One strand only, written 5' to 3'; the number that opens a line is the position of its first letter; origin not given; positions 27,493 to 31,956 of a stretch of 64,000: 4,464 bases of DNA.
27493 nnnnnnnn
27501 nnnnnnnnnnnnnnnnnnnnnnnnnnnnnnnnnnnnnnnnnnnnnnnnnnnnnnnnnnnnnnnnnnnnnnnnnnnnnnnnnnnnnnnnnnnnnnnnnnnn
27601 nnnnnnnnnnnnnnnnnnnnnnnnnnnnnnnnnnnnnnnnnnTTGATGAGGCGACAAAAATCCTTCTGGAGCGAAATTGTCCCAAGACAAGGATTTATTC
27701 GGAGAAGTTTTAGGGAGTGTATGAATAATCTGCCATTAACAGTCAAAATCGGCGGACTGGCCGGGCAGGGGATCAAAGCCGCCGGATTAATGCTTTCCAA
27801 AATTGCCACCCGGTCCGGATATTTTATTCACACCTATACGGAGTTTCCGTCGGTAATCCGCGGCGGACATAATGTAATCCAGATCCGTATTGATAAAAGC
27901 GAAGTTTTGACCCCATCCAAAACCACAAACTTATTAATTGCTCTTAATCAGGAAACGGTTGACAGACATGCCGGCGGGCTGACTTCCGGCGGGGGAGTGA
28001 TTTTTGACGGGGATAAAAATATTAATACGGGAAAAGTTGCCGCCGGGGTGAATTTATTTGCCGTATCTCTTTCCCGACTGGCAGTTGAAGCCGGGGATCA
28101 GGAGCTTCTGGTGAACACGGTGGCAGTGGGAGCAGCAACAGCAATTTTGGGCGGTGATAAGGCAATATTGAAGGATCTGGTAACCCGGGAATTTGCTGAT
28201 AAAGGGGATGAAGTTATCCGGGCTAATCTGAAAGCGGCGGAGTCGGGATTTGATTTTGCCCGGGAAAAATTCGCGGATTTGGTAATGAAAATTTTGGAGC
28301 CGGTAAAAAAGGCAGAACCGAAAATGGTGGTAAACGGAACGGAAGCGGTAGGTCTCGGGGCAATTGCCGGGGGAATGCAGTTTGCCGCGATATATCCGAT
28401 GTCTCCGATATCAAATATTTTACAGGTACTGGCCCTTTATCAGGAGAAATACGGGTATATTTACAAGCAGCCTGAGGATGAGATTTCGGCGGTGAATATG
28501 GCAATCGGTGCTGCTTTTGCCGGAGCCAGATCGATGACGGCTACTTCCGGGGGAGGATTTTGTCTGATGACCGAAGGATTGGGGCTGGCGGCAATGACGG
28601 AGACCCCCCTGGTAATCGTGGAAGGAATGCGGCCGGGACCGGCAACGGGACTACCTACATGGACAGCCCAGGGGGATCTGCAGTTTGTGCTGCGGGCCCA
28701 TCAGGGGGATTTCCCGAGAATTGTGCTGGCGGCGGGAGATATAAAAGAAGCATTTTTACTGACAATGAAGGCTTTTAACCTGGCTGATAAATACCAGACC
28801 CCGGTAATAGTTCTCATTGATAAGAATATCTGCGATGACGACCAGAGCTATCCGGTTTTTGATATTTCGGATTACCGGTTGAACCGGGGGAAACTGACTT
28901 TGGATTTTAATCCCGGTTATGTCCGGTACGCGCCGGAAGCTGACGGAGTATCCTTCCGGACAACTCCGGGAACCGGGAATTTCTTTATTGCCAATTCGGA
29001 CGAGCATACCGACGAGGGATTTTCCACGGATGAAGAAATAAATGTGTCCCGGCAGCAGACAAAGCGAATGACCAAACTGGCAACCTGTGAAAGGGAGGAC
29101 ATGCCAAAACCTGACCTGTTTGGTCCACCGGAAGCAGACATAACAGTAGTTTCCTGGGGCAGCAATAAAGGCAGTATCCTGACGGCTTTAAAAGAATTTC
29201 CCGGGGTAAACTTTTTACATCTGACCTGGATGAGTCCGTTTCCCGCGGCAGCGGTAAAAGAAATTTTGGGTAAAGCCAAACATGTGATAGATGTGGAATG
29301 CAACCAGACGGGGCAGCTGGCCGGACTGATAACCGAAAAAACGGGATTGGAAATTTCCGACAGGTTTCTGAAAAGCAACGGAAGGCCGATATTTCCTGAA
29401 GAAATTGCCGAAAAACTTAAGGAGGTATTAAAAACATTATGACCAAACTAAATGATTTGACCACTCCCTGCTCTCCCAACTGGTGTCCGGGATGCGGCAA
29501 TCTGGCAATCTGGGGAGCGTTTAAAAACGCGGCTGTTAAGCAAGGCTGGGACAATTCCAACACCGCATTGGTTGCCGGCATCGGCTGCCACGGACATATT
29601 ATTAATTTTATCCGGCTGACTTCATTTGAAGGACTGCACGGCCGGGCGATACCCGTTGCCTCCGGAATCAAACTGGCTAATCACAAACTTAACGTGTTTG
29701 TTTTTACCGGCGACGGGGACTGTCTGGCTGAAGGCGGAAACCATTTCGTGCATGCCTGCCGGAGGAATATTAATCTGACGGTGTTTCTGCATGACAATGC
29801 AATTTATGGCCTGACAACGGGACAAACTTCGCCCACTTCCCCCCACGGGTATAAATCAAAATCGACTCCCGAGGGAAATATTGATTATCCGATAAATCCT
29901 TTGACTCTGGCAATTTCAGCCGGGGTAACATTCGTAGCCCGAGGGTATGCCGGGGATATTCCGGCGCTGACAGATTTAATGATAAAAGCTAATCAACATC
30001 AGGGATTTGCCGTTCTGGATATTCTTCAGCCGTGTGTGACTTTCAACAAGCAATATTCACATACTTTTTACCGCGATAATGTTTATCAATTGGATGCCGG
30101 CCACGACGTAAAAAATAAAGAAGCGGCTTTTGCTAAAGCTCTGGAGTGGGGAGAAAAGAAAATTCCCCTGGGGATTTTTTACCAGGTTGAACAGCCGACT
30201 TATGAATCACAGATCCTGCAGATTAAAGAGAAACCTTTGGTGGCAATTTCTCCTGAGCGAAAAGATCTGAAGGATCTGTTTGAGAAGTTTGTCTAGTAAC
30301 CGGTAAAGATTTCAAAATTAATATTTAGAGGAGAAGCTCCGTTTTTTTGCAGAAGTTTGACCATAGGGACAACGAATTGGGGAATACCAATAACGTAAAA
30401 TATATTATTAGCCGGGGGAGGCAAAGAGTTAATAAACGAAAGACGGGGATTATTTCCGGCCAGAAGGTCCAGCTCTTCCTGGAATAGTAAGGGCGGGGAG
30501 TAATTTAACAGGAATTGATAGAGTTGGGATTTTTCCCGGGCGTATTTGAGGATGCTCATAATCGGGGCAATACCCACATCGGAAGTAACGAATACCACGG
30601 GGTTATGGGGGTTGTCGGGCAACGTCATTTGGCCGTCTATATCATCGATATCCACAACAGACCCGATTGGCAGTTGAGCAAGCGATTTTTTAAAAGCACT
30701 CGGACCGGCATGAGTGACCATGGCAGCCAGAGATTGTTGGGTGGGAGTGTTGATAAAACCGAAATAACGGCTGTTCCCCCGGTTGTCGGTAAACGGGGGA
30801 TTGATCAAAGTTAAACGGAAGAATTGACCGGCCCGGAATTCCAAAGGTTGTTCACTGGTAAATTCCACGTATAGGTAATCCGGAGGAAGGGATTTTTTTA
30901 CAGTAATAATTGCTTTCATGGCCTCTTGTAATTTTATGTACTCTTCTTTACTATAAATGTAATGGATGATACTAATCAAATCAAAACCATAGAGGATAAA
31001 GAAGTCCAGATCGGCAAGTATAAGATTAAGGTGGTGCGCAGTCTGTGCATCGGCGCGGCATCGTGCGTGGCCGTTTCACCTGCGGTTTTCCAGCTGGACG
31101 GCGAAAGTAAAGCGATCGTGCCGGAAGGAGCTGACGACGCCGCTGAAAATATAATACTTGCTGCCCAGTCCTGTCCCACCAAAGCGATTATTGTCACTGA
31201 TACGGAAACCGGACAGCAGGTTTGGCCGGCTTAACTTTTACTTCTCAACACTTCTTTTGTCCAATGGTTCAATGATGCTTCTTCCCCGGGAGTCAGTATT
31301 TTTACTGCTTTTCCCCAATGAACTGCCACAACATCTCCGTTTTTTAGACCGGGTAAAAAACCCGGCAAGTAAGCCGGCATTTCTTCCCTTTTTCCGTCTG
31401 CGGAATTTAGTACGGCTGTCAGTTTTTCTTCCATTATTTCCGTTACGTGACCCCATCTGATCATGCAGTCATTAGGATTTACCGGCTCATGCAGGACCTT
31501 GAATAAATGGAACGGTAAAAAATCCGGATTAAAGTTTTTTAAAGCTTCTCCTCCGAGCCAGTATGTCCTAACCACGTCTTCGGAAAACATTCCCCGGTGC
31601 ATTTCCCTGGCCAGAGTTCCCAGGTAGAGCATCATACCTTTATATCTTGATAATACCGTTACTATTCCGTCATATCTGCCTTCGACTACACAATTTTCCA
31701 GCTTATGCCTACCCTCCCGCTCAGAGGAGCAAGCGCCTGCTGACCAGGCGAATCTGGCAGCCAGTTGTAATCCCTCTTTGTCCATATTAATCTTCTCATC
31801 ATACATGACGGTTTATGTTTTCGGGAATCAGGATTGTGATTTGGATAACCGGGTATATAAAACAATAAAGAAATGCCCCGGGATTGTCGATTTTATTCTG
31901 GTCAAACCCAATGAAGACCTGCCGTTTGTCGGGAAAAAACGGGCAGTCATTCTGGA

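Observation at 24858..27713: ADP-forming acetyl-CoA synthetase fused in-frame to a C-terminal FNR-like FAD/NAD(P)H oxidoreductase domain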

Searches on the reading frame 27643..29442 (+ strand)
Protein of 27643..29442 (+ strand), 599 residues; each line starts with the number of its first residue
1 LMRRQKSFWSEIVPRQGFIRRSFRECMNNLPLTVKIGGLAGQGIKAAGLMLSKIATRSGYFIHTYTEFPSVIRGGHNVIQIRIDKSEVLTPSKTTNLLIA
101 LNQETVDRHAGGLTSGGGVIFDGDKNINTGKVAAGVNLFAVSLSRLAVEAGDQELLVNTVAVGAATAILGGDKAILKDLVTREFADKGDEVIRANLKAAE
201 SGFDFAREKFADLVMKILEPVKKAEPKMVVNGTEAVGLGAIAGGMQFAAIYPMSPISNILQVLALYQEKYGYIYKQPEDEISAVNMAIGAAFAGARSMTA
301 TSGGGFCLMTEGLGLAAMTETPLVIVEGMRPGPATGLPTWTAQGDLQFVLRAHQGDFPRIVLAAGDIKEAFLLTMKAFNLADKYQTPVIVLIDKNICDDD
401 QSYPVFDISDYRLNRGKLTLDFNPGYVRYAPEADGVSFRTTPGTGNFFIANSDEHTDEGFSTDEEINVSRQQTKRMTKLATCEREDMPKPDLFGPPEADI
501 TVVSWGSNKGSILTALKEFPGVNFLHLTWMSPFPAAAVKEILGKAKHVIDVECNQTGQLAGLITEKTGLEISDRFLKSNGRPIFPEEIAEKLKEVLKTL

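Call 3: search_protein_families(library=pfam, proteins=[window:27643-29442:+], max_evalue=0.01)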
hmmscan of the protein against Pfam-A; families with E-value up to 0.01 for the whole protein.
window:27643-29442:+ (599 aa): 3 families
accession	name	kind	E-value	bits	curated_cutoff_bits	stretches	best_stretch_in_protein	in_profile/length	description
PF01855.24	POR_N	-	2.3e-53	181.8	27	1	239-468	2-224/231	Pyruvate flavodoxin/ferredoxin oxidoreductase, thiamine diP-bdg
PF01558.24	POR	-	4.3e-32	112.1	27.4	1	40-204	1-173/173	Pyruvate ferredoxin/flavodoxin oxidoreductase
PF17147.9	PFOR_II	-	0.00013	22.7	27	1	498-565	1-76/102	Pyruvate:ferredoxin oxidoreductase core domain II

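Call 44: search_protein_families(library=ncbifam, proteins=[window:27721-29442:+], max_evalue=0.00001)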
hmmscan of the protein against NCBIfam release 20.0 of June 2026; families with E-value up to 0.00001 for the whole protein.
window:27721-29442:+ (573 aa): 20 families
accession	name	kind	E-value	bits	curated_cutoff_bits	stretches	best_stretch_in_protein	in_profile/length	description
TIGR03710.1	OAFO_sf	subfamily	2.1e-180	601.1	482.75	1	6-565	2-560/561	2-oxoacid:acceptor oxidoreductase subunit alpha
NF041170.1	Oxoac_fdxalpha_Archa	equivalog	4.2e-130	435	800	2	127-571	165-624/636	2-oxoacid:ferredoxin oxidoreductase subunit alpha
NF006412.0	PRK08659.1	equivalog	2.2e-73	247.6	411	1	201-569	5-376/378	2-oxoacid:acceptor oxidoreductase subunit alpha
NF007206.0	PRK09627.1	equivalog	1.7e-63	214.8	579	1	202-569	4-375/375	2-oxoglutarate synthase subunit alpha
NF005507.0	PRK07119.1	subfamily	4e-45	154.2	399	1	201-369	4-172/352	3-methyl-2-oxobutanoate dehydrogenase subunit VorB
NF040682.1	PorA_Arch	equivalog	1.1e-14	54.2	550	1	202-538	4-331/387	pyruvate synthase subunit PorA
NF006232.0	PRK08366.1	equivalog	7.8e-14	51.1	646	1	200-368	6-170/394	2-ketoisovalerate ferredoxin oxidoreductase subunit alpha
TIGR03336.1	IOR_alpha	equivalog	2.9e-13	49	650.9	1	204-372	5-167/595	indolepyruvate ferredoxin oxidoreductase subunit alpha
NF007201.0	PRK09622.1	equivalog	3.4e-11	42.7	590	1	221-372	30-179/405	2-oxoacid:ferredoxin oxidoreductase subunit alpha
NF006323.0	PRK08537.1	equivalog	1.9e-10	40.4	235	1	8-182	5-180/181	2-oxoacid:ferredoxin oxidoreductase subunit gamma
NF045764.1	PhenlGlyoxDHPadG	equivalog_domain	1.8e-09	36.6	700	1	202-374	3-167/398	NADH-dependent phenylglyoxylate dehydrogenase subunit alpha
NF006233.0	PRK08367.1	equivalog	6.5e-09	35.1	625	1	204-367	7-168/394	pyruvate ferredoxin oxidoreductase subunit alpha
NF006211.0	PRK08338.1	equivalog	8.5e-09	35.1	239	1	8-179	3-167/170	2-oxoacid:ferredoxin oxidoreductase subunit gamma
NF006275.0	PRK08441.1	equivalog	1e-08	34.9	216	1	8-182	5-180/185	2-oxoglutarate-acceptor oxidoreductase subunit OorC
NF005322.0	PRK06853.1-2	equivalog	3.8e-08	33.3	237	1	7-180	7-193/197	indolepyruvate oxidoreductase subunit beta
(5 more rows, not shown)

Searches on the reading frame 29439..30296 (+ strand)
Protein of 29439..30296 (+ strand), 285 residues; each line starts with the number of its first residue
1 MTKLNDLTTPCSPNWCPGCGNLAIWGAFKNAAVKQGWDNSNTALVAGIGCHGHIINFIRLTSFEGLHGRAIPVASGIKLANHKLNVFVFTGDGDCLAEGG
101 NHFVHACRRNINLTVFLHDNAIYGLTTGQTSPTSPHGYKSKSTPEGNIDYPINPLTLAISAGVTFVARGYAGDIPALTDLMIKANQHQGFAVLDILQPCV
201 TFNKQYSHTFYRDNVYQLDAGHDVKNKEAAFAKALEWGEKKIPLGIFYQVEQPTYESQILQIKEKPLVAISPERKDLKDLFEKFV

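Call 3: search_protein_families(library=pfam, proteins=[window:29439-30296:+], max_evalue=0.01)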
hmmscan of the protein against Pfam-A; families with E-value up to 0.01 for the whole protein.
window:29439-30296:+ (285 aa): 2 families
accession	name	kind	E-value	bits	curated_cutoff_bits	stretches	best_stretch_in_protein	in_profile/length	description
PF02775.26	TPP_enzyme_C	-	6.9e-28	97.8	21.9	1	56-195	20-151/151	Thiamine pyrophosphate enzyme, C-terminal TPP binding domain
PF12367.13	PFO_beta_C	-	1e-22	80.3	24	1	199-263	1-65/66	Pyruvate ferredoxin oxidoreductase beta subunit C terminal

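Call 44: search_protein_families(library=ncbifam, proteins=[window:29439-30296:+], max_evalue=0.00001)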
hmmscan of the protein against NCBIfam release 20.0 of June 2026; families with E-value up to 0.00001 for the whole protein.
window:29439-30296:+ (285 aa): 11 families
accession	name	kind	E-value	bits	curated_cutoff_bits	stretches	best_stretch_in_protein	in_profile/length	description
NF008820.0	PRK11866.1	equivalog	1.2e-105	353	402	1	3-281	5-284/287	2-oxoacid ferredoxin oxidoreductase subunit beta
TIGR02177.1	PorB_KorB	subfamily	1.1e-94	317.1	261.9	1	14-278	2-274/286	2-oxoacid:acceptor oxidoreductase, beta subunit, pyruvate/2-ketoisovalerate family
NF041171.1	Oxoac_fdxbeta_Archa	equivalog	4.4e-86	288.8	423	1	14-274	4-274/296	2-oxoacid:ferredoxin oxidoreductase subunit beta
NF008821.0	PRK11869.1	equivalog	3.2e-85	285.5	438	1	14-282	15-282/286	2-oxoacid ferredoxin oxidoreductase subunit beta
NF007207.0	PRK09628.1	equivalog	5.2e-53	180.4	364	1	14-203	17-207/277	2-oxoglutarate ferredoxin oxidoreductase subunit beta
TIGR03336.1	IOR_alpha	equivalog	8.9e-14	50.7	650.9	1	12-217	355-549/595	indolepyruvate ferredoxin oxidoreductase subunit alpha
NF008819.1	PRK11865.1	equivalog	6.6e-11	42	405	1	16-201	21-214/300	pyruvate synthase subunit PorB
NF004813.0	PRK06163.1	equivalog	1.5e-09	37.8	240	1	55-134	51-126/202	hypothetical protein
NF008818.0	PRK11864.1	subfamily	1.4e-08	34.3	405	1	42-201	50-210/300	3-methyl-2-oxobutanoate dehydrogenase subunit beta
TIGR03846.1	sulfopy_beta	equivalog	5.1e-07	29.8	221.5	1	65-134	42-111/182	sulfopyruvate decarboxylase subunit beta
NF045792.1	OxalOxredbeta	equivalog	3.8e-06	26.2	590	1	78-148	96-166/311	oxalate oxidoreductase subunit beta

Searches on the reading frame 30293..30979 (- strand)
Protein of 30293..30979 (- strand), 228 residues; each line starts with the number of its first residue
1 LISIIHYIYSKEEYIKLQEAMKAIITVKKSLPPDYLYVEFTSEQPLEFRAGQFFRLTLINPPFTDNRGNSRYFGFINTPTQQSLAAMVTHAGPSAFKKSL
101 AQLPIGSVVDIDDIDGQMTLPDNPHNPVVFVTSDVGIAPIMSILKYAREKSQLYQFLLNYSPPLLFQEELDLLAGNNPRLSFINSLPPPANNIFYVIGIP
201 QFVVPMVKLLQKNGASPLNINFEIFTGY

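Call 3: search_protein_families(library=pfam, proteins=[window:30293-30979:-], max_evalue=0.01)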
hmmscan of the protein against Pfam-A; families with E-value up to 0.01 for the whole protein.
window:30293-30979:- (228 aa): 0 families

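Call 4: search_protein_families(library=ncbifam, proteins=[window:30293-30979:-], max_evalue=0.01)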
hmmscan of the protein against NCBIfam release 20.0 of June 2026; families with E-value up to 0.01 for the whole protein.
window:30293-30979:- (228 aa): 5 families
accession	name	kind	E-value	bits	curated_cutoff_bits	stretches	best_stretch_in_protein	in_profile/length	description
NF052252.1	flav_redu_LuxG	exception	1.4e-08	34.2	340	1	36-186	16-167/232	flavin mononucleotide reductase LuxG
NF009805.0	PRK13289.1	equivalog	1.6e-08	33.9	432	1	46-151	183-287/399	NO-inducible flavohemoprotein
NF045803.1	MethMoxFADbindMmoC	equivalog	5.1e-07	28.8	500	1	42-185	134-277/343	aromatic/alkene monooxygenase hydroxylase FAD-binding subunit MmoC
NF005963.0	PRK08051.1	equivalog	3.4e-06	26.5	230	1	34-157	17-135/233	NAD(P)H-flavin reductase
NF040810.1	BenC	equivalog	0.00027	20.2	430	1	35-160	119-240/333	benzoate 1,2-dioxygenase electron transfer component BenC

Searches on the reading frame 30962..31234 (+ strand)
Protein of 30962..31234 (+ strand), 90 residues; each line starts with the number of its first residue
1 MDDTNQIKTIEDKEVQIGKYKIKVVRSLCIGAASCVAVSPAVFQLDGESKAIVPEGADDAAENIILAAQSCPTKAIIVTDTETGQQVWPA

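Call 3: search_protein_families(library=pfam, proteins=[window:30962-31234:+], max_evalue=0.01)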
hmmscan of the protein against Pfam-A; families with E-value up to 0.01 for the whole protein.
window:30962-31234:+ (90 aa): 3 families
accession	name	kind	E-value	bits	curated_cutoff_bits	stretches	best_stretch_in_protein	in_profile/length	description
PF13370.11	Fer4_13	-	2.4e-09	38.2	24.5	1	27-77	4-57/58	4Fe-4S single cluster domain of Ferredoxin I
PF13459.11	Fer4_15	-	4.6e-09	37.3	22.4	1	23-78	2-66/66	4Fe-4S single cluster domain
PF06902.16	Fer4_19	-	5.4e-06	26.8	24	1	21-75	7-58/64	Divergent 4Fe-4S mono-cluster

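Call 44: search_protein_families(library=ncbifam, proteins=[window:30962-31234:+], max_evalue=0.00001)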
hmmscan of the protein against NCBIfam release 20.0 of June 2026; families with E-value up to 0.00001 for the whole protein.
window:30962-31234:+ (90 aa): 0 families

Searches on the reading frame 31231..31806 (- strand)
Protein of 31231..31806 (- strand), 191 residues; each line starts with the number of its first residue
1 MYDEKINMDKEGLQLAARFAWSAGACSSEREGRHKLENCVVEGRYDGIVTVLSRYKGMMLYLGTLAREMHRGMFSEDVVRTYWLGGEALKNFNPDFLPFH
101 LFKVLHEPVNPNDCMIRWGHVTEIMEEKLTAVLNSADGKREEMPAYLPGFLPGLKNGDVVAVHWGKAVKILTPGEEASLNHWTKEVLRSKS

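Call 15: search_protein_families(library=pfam, proteins=[window:31231-31806:-], max_evalue=0.001)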
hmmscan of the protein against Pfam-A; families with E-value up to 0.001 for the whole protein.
window:31231-31806:- (191 aa): 1 family
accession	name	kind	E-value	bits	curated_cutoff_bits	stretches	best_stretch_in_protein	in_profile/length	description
PF19927.4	DUF6390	-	4.1e-15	56.4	25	2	9-107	2-99/244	Family of unknown function (DUF6390)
